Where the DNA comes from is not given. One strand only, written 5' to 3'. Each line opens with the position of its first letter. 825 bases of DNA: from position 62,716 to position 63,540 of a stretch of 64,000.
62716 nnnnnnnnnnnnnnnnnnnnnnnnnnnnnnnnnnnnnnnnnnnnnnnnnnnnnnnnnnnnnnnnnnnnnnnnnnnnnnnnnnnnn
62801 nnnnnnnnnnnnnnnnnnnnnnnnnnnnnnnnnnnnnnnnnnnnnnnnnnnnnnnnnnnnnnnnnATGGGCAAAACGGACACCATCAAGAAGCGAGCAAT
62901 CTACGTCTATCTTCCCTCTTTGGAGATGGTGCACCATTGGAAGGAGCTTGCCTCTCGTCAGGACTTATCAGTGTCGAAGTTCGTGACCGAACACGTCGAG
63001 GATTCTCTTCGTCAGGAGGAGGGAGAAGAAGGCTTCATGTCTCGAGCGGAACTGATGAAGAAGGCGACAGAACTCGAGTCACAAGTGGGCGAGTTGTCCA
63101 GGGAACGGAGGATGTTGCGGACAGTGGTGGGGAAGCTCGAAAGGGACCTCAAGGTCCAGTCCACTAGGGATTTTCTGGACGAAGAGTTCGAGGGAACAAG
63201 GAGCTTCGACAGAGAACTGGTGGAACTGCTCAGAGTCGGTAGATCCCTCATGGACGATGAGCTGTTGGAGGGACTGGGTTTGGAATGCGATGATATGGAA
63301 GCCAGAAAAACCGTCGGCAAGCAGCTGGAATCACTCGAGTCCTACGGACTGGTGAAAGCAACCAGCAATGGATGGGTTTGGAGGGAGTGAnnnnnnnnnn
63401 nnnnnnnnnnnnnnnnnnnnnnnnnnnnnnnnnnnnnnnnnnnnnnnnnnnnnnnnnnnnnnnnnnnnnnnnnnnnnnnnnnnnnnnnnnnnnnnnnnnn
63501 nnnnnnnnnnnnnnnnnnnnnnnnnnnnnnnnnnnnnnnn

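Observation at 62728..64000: Integrated element at tRNA-Ser(GGA): RHH protein plus tyrosine integrase, continuing beyond the window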

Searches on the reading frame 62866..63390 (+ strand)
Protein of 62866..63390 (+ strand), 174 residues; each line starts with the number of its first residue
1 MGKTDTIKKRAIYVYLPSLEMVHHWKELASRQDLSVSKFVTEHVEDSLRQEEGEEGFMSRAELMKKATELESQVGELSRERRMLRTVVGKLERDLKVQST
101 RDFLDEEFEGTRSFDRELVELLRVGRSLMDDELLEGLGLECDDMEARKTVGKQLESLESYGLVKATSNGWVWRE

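Call 6: find_encoding_contigs(protein=window:62866-63390:+, flank=10000, max_places=10)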
Protein window:62866-63390:+ (174 aa): 2 contigs read that carry it; 2 places shown.
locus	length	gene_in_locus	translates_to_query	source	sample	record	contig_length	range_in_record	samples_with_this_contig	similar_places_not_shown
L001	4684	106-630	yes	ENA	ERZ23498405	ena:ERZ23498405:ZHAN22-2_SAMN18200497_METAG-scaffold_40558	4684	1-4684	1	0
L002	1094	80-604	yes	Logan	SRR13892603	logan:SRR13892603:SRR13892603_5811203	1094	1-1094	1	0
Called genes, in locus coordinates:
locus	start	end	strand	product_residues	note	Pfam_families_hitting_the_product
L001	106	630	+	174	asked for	-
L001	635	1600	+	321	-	PF02899:Phage_int_SAM_1, PF13102:Phage_int_SAM_5 (weak), PF13495:Phage_int_SAM_4, PF00589:Phage_integrase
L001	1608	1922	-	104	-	-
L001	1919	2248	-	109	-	-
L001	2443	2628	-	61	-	-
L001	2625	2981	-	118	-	-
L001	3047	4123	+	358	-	-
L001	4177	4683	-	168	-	?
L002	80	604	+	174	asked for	-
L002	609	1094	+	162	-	?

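Call 9: search_protein_families(library=pfam, proteins=[L001:106-630:+, L001:635-1600:+, L001:1608-1922:-, L001:1919-2248:-, L001:2443-2628:-, L001:2625-2981:-, L001:3047-4123:+, L001:4177-4683:-], max_evalue=0.1)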
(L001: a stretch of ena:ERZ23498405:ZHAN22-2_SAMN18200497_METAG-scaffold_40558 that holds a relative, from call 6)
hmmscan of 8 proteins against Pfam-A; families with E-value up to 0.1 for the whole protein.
L001:106-630:+ (174 aa): 1 family
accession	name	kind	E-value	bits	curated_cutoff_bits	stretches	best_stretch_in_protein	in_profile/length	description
PF14624.11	Vwaint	-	0.082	13.6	23.5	0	15-42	32-59/70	VWA / Hh protein intein-like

L001:635-1600:+ (321 aa): 4 families
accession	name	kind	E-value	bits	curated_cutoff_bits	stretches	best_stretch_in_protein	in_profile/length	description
PF00589.27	Phage_integrase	-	1.8e-23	83.6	27.1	1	139-303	13-168/172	Phage integrase family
PF13495.12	Phage_int_SAM_4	-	6.5e-12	46.1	27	1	17-93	1-76/85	Phage integrase, N-terminal SAM-like domain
PF02899.23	Phage_int_SAM_1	-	4.1e-11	43.5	22.3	1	27-99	11-83/83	Phage integrase, N-terminal SAM-like domain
PF13102.12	Phage_int_SAM_5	-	1.2e-08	35.6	22.3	1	18-105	6-92/98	Phage integrase SAM-like domain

L001:1608-1922:- (104 aa): 0 families

L001:1919-2248:- (109 aa): 0 families

L001:2443-2628:- (61 aa): 0 families

L001:2625-2981:- (118 aa): 0 families

L001:3047-4123:+ (358 aa): 1 family
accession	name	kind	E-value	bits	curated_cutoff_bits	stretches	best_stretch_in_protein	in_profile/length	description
PF20612.3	SHOCT_2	-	0.041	14.5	24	0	295-320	7-32/53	SHOCT domain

L001:4177-4683:- (168 aa): 15 families
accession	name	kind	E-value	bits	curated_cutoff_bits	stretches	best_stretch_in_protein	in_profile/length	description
PF06818.20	Fez1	-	0.0061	17.5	34.4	1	42-147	25-130/199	Fez1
PF24319.2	DUF7491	-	0.0077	16.9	30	1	82-124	48-90/90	Coiled-coil region of unknown function (DUF7491)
PF15619.11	Lebercilin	-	0.0081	16.2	34.3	1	44-135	63-155/193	Ciliary protein causing Leber congenital amaurosis disease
PF08614.16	ATG16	-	0.0084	16.7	33.7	0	60-156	72-167/200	Autophagy protein 16 (ATG16)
PF10174.14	Cast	-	0.009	14.7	29.1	1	9-143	464-597/766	RIM-binding protein of the cytomatrix active zone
PF16454.10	PI3K_P85_iSH2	-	0.011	15.8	31.5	1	11-138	8-122/161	Phosphatidylinositol 3-kinase regulatory subunit P85 inter-SH2 domain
PF10473.14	CENP-F_leu_zip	-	0.012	16.2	34.5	0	76-138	59-121/140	Leucine-rich repeats of kinetochore protein Cenp-F/LEK1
PF04102.17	SlyX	-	0.014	16.5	30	0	18-76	1-59/67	SlyX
PF24423.1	OVT1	-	0.033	15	30.9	0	10-89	19-98/100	Major antigen, helical domain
PF01519.22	DUF16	-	0.034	15.1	40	0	64-144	22-102/104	Protein of unknown function DUF16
PF05859.17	Mis12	-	0.043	14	25.7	1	34-150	105-228/231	Mis12 protein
PF19749.4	DUF6236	-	0.058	13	26.2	1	62-118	197-243/324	Family of unknown function (DUF6236)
PF11559.13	ADIP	-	0.071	13.6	34.3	0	60-128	57-125/151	Afadin- and alpha -actinin-Binding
PF04849.18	HAP1_N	-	0.076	12.6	33.9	0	18-126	97-191/307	HAP1 N-terminal conserved region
PF01496.24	V_ATPase_I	-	0.094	11.1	30.7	0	23-148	12-140/815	V-type ATPase 116kDa subunit family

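Call 10: search_protein_families(library=phrogs, proteins=[L001:106-630:+, L001:635-1600:+, L001:1608-1922:-, L001:1919-2248:-, L001:2443-2628:-, L001:2625-2981:-, L001:3047-4123:+, L001:4177-4683:-], max_evalue=0.1)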
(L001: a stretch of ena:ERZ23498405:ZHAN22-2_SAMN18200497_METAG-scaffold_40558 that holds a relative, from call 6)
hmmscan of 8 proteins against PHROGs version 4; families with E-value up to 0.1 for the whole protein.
L001:106-630:+ (174 aa): 1 family
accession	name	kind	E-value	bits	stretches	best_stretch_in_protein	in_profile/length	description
phrog_2639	-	transcription regulation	0.00074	20.7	1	12-49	40-76/91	Arc-like repressor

L001:635-1600:+ (321 aa): 6 families
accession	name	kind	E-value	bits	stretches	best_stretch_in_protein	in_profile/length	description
phrog_1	-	integration and excision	1.2e-35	124.9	1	15-304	167-436/611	integrase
phrog_216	-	integration and excision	8.7e-28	98.3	1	82-312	16-233/301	integrase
phrog_5830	-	integration and excision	1.4e-07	32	1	26-201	17-182/318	integrase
phrog_23271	-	unknown function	3.9e-06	27.7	1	261-293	8-40/67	-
phrog_5127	-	integration and excision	2.2e-05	25.1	1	11-290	116-320/355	integrase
phrog_34557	-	integration and excision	8.4e-05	23.4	1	256-306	119-169/183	integrase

L001:1608-1922:- (104 aa): 1 family
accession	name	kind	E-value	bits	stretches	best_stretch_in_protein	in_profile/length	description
phrog_31462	-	unknown function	0.029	15.7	1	56-103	33-78/91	-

L001:1919-2248:- (109 aa): 2 families
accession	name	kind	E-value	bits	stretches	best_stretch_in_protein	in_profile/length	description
phrog_7325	-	transcription regulation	0.015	16.4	1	6-46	57-96/151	CopG-like transcriptional repressor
phrog_876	-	transcription regulation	0.059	13.9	1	5-50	8-52/239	transcriptional repressor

L001:2443-2628:- (61 aa): 0 families

L001:2625-2981:- (118 aa): 0 families

L001:3047-4123:+ (358 aa): 2 families
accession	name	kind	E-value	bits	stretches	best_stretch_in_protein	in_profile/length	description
phrog_1561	-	unknown function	0.006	17.8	1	263-300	31-68/93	-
phrog_35686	-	unknown function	0.047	14.6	0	296-340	2-46/163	-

L001:4177-4683:- (168 aa): 11 families
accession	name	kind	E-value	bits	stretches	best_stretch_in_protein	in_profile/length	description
phrog_1775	-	head and packaging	0.0019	16.7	1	5-150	466-614/1609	minor head protein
phrog_739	-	lysis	0.0086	17.3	0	83-147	27-91/122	Rz-like spanin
phrog_1272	-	tail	0.012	14.3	1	18-137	89-208/1606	tail length tape measure protein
phrog_5328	-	unknown function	0.014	16.8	0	18-77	7-69/101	-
phrog_32567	-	unknown function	0.017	15.9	1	39-119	89-166/177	-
phrog_13644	-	unknown function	0.029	15.9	1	60-119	4-63/113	-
phrog_1244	-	unknown function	0.031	14.7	0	18-66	31-79/157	-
phrog_167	-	tail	0.034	12.8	1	27-155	77-209/1555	tail length tape measure protein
phrog_7355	-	unknown function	0.036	15.4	1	29-73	1-43/60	-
phrog_4949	-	unknown function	0.037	14.1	1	22-145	162-285/447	-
phrog_8488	-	unknown function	0.049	14.6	1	81-128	4-51/119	-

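Call 13: find_related_loci(query=L001:635-1600:+, collection=genome_contigs, flank=10000)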
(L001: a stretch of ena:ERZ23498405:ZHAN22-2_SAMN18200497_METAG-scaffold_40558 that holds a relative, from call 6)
Query L001:635-1600:+ (321 aa) in genome_contigs; peptide patterns used: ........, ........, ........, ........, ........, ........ (x = any residue, [..] = any of these).
49 stretches matched a pattern, but none encodes a relative of the query by tblastn (E <= 1e-3).

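Call 14: find_related_loci(query=L001:3047-4123:+, collection=viral_contigs, flank=10000)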
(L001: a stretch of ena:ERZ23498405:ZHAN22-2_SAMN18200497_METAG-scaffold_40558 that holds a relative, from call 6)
Query L001:3047-4123:+ (358 aa) in viral_contigs; peptide patterns used: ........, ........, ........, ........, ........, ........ (x = any residue, [..] = any of these).
18 stretches matched a pattern, but none encodes a relative of the query by tblastn (E <= 1e-3).

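Call 15: find_related_loci(query=L001:635-1600:+, collection=viral_contigs, flank=10000)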
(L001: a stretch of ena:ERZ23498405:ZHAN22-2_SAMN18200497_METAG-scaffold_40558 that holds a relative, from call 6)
Query L001:635-1600:+ (321 aa) in viral_contigs; peptide patterns used: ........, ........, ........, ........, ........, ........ (x = any residue, [..] = any of these).
4 stretches matched a pattern; 1 encode a relative of the query (tblastn E <= 1e-3); 1 distinct loci.
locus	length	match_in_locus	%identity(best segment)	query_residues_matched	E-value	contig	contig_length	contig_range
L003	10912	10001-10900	23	12-321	2e-7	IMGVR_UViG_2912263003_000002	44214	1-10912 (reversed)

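Call 16: find_related_loci(query=L001:3047-4123:+, collection=metagenome_contigs, flank=10000)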
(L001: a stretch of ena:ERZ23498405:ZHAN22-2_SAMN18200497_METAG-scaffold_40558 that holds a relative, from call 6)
Query L001:3047-4123:+ (358 aa) in metagenome_contigs; peptide patterns used: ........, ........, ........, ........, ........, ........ (x = any residue, [..] = any of these).
270 stretches matched a pattern, but none encodes a relative of the query by tblastn (E <= 1e-3).

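Call 22: find_homologous_proteins(query=L001:635-1600:+)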
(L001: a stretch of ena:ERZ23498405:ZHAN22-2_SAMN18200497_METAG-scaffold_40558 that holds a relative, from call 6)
Query L001:635-1600:+ (321 aa): 1880 proteins with E <= 0.001 among 4005 candidates; the best 120 are listed.
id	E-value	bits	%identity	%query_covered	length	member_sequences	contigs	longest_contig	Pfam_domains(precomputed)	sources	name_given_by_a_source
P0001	2.2e-208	709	99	100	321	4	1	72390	PF13495.13,PF13102.13,PF00589.28,PF02899.24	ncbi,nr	ncbi:MAG: tyrosine-type recombinase/integrase [Thermoplasmata archaeon]|nr:tyrosine-type recombinase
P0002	8.8e-184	628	87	100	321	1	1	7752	PF13495.13,PF13102.13,PF00589.28,PF02899.24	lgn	-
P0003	5.4e-163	560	77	100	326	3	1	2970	PF13495.13,PF00589.28,PF02899.24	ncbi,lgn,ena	-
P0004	4.9e-114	399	54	98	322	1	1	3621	PF13495.13,PF00589.28,PF02899.24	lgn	-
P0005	1.0e-107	378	56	97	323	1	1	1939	PF13495.13,PF13102.13,PF00589.28,PF02899.24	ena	-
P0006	2.7e-107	377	56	100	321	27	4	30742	PF13495.13,PF13102.13,PF00589.28,PF02899.24,PF22823.3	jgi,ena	-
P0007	1.1e-106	375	56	98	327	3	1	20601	PF13495.13,PF13102.13,PF00589.28,PF02899.24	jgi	-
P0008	1.6e-106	374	56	95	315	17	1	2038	PF13495.13,PF13102.13,PF00589.28,PF02899.24,PF22823.3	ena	-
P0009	3.3e-106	373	55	98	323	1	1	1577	PF13495.13,PF13102.13,PF00589.28,PF02899.24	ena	-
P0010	4.2e-106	373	57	96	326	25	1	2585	PF00589.28,PF02899.24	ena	-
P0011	5.2e-106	373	55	98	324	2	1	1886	PF13495.13,PF00589.28,PF02899.24,PF22823.3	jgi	-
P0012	9.2e-106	372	58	96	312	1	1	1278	PF13495.13,PF13102.13,PF00589.28,PF02899.24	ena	-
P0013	1.2e-105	372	55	99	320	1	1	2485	PF13495.13,PF13102.13,PF00589.28,PF02899.24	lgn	-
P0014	1.3e-105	372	58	96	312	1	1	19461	PF13495.13,PF13102.13,PF00589.28,PF02899.24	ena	-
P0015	1.9e-105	371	55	96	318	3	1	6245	PF00589.28,PF02899.24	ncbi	-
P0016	2.0e-105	371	55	98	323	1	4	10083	PF13495.13,PF13102.13,PF00589.28,PF02899.24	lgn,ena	-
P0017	2.3e-105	371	58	95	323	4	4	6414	PF13495.13,PF13102.13,PF00589.28,PF02899.24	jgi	jgi:integrase/recombinase XerD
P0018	5.1e-105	370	55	97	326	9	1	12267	PF13495.13,PF13102.13,PF00589.28,PF02899.24,PF22823.3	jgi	jgi:integrase/recombinase XerD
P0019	6.4e-105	369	58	96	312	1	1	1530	PF13495.13,PF13102.13,PF00589.28,PF02899.24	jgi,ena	-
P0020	6.5e-105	369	58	96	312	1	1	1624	PF13495.13,PF13102.13,PF00589.28,PF02899.24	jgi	-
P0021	7.2e-105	369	57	97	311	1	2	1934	PF13495.13,PF13102.13,PF00589.28,PF02899.24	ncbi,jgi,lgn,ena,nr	ncbi:MAG TPA: recombinase [Thermofilum sp.]|nr:recombinase [Thermofilum sp.]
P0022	7.7e-105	369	56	98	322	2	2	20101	PF13495.13,PF13102.13,PF00589.28,PF02899.24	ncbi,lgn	ncbi:MAG: tyrosine-type recombinase/integrase [Candidatus Bathyarchaeia archaeon]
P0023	8.8e-105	369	57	96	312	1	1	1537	PF13495.13,PF13102.13,PF00589.28,PF02899.24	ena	-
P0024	9.6e-105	369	57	97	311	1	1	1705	PF13495.13,PF13102.13,PF00589.28,PF02899.24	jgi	-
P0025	1.1e-104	368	54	96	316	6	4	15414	PF13495.13,PF13102.13,PF00589.28,PF02899.24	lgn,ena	-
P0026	1.2e-104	368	55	97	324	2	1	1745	PF13495.13,PF00589.28,PF02899.24,PF22823.3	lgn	-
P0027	1.3e-104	368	57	96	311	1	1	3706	PF13495.13,PF13102.13,PF00589.28,PF02899.24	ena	-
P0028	1.5e-104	368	56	97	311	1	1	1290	PF13495.13,PF13102.13,PF00589.28,PF02899.24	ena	-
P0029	1.5e-104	368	55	97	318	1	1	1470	PF00589.28,PF02899.24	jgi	-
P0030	1.8e-104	368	57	96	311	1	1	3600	PF13495.13,PF13102.13,PF00589.28,PF02899.24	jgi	-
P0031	1.8e-104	368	54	98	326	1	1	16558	PF13495.13,PF13102.13,PF00589.28,PF02899.24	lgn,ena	-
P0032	2.0e-104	368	57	96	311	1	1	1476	PF13495.13,PF13102.13,PF00589.28,PF02899.24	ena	-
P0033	2.0e-104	368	54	98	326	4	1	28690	PF13495.13,PF00589.28,PF02899.24,PF22823.3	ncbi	-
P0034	2.1e-104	367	53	98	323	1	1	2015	PF13495.13,PF13102.13,PF00589.28,PF02899.24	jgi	-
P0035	3.0e-104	367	55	99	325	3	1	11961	PF13495.13,PF13102.13,PF00589.28,PF02899.24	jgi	jgi:integrase/recombinase XerD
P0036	3.3e-104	367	58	96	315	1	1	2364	PF13495.13,PF13102.13,PF00589.28,PF02899.24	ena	-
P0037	3.6e-104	367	54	98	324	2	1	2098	PF13495.13,PF00589.28,PF02899.24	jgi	-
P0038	3.9e-104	367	55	96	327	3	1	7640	PF13495.13,PF00589.28,PF02899.24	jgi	jgi:integrase/recombinase XerD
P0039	4.2e-104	367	55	99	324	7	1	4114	PF13495.13,PF00589.28,PF02899.24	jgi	-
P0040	4.5e-104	366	55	98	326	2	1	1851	PF00589.28,PF02899.24,PF22823.3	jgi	jgi:integrase/recombinase XerD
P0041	5.3e-104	366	54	98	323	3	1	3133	PF13495.13,PF13102.13,PF00589.28,PF02899.24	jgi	-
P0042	5.5e-104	366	58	95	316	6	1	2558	PF13495.13,PF13102.13,PF00589.28,PF02899.24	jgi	-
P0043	5.8e-104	366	56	97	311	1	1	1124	PF13495.13,PF13102.13,PF00589.28,PF02899.24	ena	-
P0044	5.8e-104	366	54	97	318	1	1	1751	PF00589.28,PF02899.24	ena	-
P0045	6.2e-104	366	57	95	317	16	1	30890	PF13495.13,PF13102.13,PF00589.28,PF02899.24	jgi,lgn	jgi:integrase/recombinase XerD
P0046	6.2e-104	366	54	97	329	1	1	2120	PF13495.13,PF13102.13,PF00589.28,PF02899.24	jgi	-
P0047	6.2e-104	366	56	94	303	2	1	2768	PF13495.13,PF13102.13,PF00589.28,PF02899.24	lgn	-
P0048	6.4e-104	366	55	96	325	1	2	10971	PF13495.13,PF13102.13,PF00589.28,PF02899.24,PF22823.3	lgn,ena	-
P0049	7.0e-104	366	57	96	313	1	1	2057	PF13495.13,PF13102.13,PF00589.28,PF02899.24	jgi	-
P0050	7.0e-104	366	56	94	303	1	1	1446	PF13495.13,PF13102.13,PF00589.28,PF02899.24,PF22823.3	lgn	-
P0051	7.1e-104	366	56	97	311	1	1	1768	PF13495.13,PF13102.13,PF00589.28,PF02899.24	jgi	-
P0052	7.6e-104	366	56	96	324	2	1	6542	PF13495.13,PF13102.13,PF00589.28,PF02899.24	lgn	-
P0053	9.3e-104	365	54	97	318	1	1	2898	PF13495.13,PF13102.13,PF00589.28,PF02899.24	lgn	-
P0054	9.5e-104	365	57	95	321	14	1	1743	PF13495.13,PF13102.13,PF00589.28,PF02899.24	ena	-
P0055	9.6e-104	365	56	97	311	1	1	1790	PF13495.13,PF13102.13,PF00589.28,PF02899.24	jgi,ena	-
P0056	1.1e-103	365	56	95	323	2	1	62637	PF13495.13,PF13102.13,PF00589.28,PF02899.24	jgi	jgi:integrase/recombinase XerD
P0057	1.1e-103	365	53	95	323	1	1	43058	PF13495.13,PF00589.28,PF02899.24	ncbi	-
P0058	1.2e-103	365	59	96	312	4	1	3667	PF13495.13,PF13102.13,PF00589.28,PF02899.24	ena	-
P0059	1.3e-103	365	57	96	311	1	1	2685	PF13495.13,PF13102.13,PF00589.28,PF02899.24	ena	-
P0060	1.3e-103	365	54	98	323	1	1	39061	PF13495.13,PF13102.13,PF00589.28,PF02899.24,PF22823.3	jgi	jgi:integrase/recombinase XerD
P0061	1.4e-103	365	55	98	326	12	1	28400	PF13495.13,PF13102.13,PF00589.28,PF02899.24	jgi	-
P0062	1.5e-103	365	55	100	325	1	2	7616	PF13495.13,PF13102.13,PF00589.28,PF02899.24,PF22823.3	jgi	-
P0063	2.0e-103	364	56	97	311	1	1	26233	PF13495.13,PF13102.13,PF00589.28,PF02899.24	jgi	-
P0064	2.2e-103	364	56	96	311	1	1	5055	PF13495.13,PF13102.13,PF00589.28,PF02899.24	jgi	-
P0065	2.7e-103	364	58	96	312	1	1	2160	PF13495.13,PF13102.13,PF00589.28,PF02899.24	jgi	-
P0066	3.0e-103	364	54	98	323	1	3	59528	PF13495.13,PF13102.13,PF00589.28,PF02899.24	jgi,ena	-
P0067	3.2e-103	364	53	99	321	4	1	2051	PF13495.13,PF13102.13,PF00589.28,PF02899.24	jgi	jgi:integrase/recombinase XerD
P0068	4.1e-103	363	54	96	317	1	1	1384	PF13495.13,PF00589.28,PF02899.24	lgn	-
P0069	4.5e-103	363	58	96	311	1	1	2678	PF13495.13,PF13102.13,PF00589.28,PF02899.24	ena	-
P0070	4.6e-103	363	58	96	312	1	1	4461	PF13495.13,PF13102.13,PF00589.28,PF02899.24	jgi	-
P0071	5.7e-103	363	53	98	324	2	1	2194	PF13495.13,PF13102.13,PF00589.28,PF02899.24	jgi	jgi:integrase/recombinase XerD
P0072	5.9e-103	363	54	97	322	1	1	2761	PF13495.13,PF13102.13,PF00589.28,PF02899.24,PF22823.3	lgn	-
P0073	7.0e-103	363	56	95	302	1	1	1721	PF13495.13,PF00589.28,PF02899.24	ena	-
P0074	9.0e-103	362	58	96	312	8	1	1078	PF13495.13,PF13102.13,PF00589.28,PF02899.24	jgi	-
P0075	1.1e-102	362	52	98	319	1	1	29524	PF00589.28,PF02899.24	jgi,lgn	jgi:integrase/recombinase XerD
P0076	1.2e-102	362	55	95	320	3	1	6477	PF13495.13,PF13102.13,PF00589.28,PF02899.24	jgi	-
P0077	1.3e-102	362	57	96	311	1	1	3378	PF13495.13,PF13102.13,PF00589.28,PF02899.24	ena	-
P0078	1.3e-102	362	55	96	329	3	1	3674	PF13495.13,PF13102.13,PF00589.28,PF02899.24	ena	-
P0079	1.8e-102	361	54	96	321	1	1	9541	PF13495.13,PF13102.13,PF00589.28,PF02899.24,PF22823.3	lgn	-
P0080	1.9e-102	361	57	95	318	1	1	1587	PF13495.13,PF13102.13,PF00589.28,PF02899.24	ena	-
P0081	1.9e-102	361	58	96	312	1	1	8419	PF13495.13,PF13102.13,PF00589.28,PF02899.24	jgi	-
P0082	2.1e-102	361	53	100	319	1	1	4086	PF00589.28,PF02899.24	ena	-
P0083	2.3e-102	361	55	97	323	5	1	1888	PF13495.13,PF13102.13,PF00589.28,PF02899.24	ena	-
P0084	2.7e-102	361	57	96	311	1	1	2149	PF13495.13,PF13102.13,PF00589.28,PF02899.24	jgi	-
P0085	2.9e-102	360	53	100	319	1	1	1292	PF00589.28,PF02899.24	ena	-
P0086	2.9e-102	360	54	97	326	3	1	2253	PF13495.13,PF13102.13,PF00589.28,PF02899.24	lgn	-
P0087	3.0e-102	360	58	96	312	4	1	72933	PF13495.13,PF13102.13,PF00589.28,PF02899.24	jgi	-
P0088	3.9e-102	360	56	96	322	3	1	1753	PF13495.13,PF00589.28,PF02899.24,PF22823.3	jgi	-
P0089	4.0e-102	360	56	95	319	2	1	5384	PF00589.28,PF02899.24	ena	-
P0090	4.6e-102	360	53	97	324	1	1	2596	PF13102.13,PF00589.28,PF02899.24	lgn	-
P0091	6.3e-102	359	54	98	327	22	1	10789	PF13495.13,PF13102.13,PF00589.28,PF02899.24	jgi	jgi:integrase/recombinase XerD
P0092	7.0e-102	359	52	100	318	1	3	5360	PF00589.28,PF02899.24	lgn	-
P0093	7.3e-102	359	55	96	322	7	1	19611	PF13495.13,PF00589.28,PF02899.24,PF22823.3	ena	-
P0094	9.3e-102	359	56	95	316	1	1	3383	PF13495.13,PF13102.13,PF00589.28,PF02899.24,PF22823.3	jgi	jgi:integrase/recombinase XerD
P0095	1.1e-101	359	56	98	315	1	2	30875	PF13495.13,PF00589.28,PF02899.24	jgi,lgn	jgi:integrase/recombinase XerD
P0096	1.1e-101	359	56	94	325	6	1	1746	PF13495.13,PF13102.13,PF00589.28,PF02899.24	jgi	jgi:integrase/recombinase XerD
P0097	1.1e-101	359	55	98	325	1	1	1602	PF13495.13,PF13102.13,PF00589.28,PF02899.24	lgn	-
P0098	1.2e-101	359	57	97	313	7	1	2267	PF13495.13,PF13102.13,PF00589.28,PF02899.24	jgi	-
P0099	1.3e-101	358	56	95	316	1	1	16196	PF13495.13,PF13102.13,PF00589.28,PF02899.24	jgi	jgi:integrase/recombinase XerD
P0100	1.4e-101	358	56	98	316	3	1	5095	PF13495.13,PF00589.28,PF02899.24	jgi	-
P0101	2.4e-101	357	54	100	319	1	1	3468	PF13495.13,PF13102.13,PF00589.28,PF02899.24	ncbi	ncbi:MAG: tyrosine-type recombinase/integrase [Thermoproteota archaeon]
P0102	2.4e-101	357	53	97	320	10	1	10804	PF00589.28,PF02899.24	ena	-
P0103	2.6e-101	357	54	99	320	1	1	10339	PF13495.13,PF13102.13,PF00589.28,PF02899.24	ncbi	ncbi:MAG: tyrosine-type recombinase/integrase [Candidatus Bathycorpusculaceae bacterium]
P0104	2.8e-101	357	52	100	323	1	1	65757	PF13495.13,PF00589.28,PF02899.24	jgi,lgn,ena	-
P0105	2.8e-101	357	55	96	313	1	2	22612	PF13495.13,PF00589.28,PF02899.24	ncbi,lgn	ncbi:MAG: tyrosine-type recombinase/integrase [Nitrososphaerales archaeon]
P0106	2.9e-101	357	53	98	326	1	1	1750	PF13495.13,PF13102.13,PF00589.28,PF02899.24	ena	-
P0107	4.0e-101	357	56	95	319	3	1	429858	PF13495.13,PF13102.13,PF00589.28,PF02899.24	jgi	jgi:integrase/recombinase XerD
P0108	4.2e-101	357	53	97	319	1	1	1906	PF00589.28,PF02899.24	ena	-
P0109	4.3e-101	357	56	96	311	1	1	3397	PF13495.13,PF13102.13,PF00589.28,PF02899.24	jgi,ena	-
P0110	4.4e-101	357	57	95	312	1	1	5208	PF13495.13,PF13102.13,PF00589.28,PF02899.24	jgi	-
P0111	4.5e-101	357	54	97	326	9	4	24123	PF13495.13,PF00589.28,PF02899.24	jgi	-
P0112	5.9e-101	356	53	97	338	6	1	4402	PF13495.13,PF13102.13,PF00589.28,PF02899.24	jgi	jgi:integrase/recombinase XerD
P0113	6.1e-101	356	54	97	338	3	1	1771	PF13495.13,PF13102.13,PF00589.28,PF02899.24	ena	-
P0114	7.4e-101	356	55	94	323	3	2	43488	PF13495.13,PF00589.28,PF02899.24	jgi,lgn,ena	-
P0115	7.9e-101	356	55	96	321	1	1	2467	PF13495.13,PF13102.13,PF00589.28,PF02899.24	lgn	-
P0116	8.0e-101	356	54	97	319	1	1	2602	PF00589.28,PF02899.24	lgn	-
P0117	8.9e-101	356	56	98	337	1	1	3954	PF13495.13,PF13102.13,PF00589.28,PF02899.24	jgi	jgi:integrase/recombinase XerD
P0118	1.0e-100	355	54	98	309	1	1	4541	PF13495.13,PF13102.13,PF00589.28,PF02899.24,PF22823.3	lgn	-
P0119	1.0e-100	355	56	95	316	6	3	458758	PF13495.13,PF13102.13,PF00589.28,PF02899.24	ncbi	ncbi:MAG: tyrosine-type recombinase/integrase [Candidatus Bathyarchaeia archaeon]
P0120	1.3e-100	355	56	96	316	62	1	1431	PF13495.13,PF13102.13,PF00589.28,PF02899.24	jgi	jgi:integrase/recombinase XerD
